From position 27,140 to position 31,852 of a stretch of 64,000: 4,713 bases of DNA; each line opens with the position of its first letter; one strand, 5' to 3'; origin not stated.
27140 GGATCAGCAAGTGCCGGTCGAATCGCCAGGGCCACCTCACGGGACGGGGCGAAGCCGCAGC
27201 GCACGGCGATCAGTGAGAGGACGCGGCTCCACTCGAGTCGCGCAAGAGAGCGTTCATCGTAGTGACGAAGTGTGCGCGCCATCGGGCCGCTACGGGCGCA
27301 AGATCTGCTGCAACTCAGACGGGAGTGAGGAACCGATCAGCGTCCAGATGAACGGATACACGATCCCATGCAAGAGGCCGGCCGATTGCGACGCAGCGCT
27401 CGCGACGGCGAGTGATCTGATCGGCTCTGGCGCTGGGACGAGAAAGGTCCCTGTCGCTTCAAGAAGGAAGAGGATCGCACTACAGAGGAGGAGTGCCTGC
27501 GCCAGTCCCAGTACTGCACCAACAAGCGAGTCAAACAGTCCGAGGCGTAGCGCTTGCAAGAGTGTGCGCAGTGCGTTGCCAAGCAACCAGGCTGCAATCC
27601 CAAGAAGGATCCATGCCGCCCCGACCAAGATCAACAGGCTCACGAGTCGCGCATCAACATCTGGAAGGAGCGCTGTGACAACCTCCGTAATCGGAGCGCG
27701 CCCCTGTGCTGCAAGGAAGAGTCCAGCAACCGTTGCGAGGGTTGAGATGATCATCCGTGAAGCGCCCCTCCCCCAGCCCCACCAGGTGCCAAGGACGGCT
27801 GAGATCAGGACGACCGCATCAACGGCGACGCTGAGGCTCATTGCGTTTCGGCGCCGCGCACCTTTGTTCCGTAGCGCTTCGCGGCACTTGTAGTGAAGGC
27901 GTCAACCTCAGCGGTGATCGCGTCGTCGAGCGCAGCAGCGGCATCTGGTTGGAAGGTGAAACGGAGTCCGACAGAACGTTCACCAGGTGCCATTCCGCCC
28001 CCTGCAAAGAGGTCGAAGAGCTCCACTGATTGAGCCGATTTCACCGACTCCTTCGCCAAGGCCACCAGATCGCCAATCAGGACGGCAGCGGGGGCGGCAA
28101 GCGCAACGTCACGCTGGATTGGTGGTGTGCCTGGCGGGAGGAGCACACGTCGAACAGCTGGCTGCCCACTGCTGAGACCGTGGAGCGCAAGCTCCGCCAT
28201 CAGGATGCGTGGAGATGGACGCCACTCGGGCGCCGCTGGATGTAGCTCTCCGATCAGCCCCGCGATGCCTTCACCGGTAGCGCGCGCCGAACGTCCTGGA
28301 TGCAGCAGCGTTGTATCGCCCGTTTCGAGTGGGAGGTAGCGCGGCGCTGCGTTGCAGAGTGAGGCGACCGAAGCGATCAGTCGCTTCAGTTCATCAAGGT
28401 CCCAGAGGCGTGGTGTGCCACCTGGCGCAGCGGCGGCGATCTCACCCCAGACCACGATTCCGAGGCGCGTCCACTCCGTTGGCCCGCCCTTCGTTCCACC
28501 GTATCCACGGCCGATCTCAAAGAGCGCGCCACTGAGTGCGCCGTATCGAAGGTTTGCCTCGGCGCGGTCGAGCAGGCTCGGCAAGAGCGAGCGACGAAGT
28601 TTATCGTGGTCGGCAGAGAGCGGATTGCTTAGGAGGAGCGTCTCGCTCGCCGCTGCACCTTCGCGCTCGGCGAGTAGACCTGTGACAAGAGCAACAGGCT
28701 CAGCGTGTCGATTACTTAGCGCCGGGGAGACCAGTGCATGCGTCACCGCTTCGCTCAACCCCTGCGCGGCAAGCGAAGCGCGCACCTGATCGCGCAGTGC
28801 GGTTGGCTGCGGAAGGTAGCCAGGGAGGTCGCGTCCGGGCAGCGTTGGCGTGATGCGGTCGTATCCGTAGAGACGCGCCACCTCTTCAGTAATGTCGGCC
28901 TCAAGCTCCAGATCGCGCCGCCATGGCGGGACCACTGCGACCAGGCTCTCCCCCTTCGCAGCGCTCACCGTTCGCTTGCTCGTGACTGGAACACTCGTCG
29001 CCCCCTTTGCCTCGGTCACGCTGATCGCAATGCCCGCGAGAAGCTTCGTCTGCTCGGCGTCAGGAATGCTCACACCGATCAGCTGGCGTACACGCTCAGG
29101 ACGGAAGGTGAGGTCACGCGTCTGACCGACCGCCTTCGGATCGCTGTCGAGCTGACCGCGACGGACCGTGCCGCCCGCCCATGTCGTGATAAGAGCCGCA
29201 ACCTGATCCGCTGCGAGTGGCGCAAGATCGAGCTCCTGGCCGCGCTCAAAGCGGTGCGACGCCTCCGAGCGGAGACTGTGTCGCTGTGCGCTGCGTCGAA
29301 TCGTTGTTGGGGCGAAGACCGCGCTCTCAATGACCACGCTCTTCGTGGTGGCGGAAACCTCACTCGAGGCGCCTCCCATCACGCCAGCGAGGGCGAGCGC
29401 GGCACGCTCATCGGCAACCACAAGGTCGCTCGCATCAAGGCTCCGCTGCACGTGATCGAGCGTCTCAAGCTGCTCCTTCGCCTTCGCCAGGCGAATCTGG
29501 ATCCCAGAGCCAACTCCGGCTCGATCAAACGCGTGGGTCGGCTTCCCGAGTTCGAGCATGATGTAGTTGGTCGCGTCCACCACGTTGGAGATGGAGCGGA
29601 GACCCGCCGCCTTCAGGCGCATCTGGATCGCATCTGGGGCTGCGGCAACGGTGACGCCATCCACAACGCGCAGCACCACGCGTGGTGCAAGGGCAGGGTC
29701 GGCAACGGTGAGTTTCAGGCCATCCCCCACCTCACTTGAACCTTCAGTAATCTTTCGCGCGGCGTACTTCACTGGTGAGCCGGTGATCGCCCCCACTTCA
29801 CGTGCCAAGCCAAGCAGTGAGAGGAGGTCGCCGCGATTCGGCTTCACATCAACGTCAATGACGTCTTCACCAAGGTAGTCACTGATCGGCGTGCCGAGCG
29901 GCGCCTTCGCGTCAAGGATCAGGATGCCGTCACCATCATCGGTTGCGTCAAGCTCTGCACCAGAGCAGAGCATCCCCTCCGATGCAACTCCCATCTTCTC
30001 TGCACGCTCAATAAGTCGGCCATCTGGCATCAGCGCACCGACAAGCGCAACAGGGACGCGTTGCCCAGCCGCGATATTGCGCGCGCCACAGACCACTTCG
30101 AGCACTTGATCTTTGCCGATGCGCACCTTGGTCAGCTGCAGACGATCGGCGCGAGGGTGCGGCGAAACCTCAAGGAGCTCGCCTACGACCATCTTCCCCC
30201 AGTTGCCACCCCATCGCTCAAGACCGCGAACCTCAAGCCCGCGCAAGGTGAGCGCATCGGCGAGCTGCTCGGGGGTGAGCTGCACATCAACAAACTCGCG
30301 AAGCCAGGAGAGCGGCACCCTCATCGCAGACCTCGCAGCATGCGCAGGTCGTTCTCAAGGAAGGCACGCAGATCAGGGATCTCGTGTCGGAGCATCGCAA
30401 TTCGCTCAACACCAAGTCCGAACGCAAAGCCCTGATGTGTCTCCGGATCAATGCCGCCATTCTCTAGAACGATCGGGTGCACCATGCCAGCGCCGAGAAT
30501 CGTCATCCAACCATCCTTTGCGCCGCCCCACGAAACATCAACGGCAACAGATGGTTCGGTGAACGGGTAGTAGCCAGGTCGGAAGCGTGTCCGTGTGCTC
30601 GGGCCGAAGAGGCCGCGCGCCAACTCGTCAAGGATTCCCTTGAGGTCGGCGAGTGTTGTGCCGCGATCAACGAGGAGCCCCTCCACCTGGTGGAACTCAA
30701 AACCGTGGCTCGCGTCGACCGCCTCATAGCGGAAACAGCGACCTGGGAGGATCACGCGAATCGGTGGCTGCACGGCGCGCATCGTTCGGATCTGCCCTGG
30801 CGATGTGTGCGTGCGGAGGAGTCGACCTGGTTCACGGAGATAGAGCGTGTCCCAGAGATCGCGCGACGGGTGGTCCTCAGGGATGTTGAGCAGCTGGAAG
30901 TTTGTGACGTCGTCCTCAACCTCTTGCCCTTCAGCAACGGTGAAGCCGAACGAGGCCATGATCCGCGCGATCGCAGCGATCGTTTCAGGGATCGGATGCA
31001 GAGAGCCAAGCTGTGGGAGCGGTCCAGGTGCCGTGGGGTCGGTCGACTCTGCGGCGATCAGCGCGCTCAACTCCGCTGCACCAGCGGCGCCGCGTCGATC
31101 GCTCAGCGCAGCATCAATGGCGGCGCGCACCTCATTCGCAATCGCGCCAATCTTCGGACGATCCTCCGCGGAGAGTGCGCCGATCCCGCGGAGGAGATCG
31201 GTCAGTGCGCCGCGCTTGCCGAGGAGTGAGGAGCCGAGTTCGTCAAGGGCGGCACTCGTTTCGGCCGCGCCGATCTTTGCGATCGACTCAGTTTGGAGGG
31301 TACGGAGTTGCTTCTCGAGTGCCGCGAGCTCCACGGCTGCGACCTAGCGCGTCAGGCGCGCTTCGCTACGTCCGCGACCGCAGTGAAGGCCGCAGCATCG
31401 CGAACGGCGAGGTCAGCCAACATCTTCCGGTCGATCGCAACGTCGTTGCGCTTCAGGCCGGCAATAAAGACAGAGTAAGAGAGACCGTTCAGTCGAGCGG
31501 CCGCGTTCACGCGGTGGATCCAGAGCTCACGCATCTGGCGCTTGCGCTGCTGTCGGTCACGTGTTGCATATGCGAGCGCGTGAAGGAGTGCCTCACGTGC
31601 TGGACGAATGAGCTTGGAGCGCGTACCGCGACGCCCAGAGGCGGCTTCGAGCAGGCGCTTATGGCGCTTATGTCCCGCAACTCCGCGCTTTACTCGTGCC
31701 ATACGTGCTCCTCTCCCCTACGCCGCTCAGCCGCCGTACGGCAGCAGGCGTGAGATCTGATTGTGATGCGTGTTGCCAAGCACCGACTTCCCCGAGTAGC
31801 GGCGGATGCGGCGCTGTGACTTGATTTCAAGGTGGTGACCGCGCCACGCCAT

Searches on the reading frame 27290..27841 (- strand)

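Call 9: search_protein_families(library=pfam, proteins=[window:27290-27841:-], max_evalue=0.001)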
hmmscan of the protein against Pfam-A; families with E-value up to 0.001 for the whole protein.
window:27290-27841:- (183 aa): 1 family
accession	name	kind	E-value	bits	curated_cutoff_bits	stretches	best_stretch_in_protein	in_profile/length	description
PF02674.22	Colicin_V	-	5.8e-15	56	29.3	1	7-131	1-122/144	Colicin V production protein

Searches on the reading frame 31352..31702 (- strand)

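Call 9: search_protein_families(library=pfam, proteins=[window:31352-31702:-], max_evalue=0.001)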
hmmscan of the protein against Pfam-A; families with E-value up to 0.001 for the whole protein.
window:31352-31702:- (116 aa): 1 family
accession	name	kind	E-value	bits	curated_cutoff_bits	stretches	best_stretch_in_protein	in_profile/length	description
PF00453.23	Ribosomal_L20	-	2.3e-40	137.4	30.8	1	3-108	1-106/107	Ribosomal protein L20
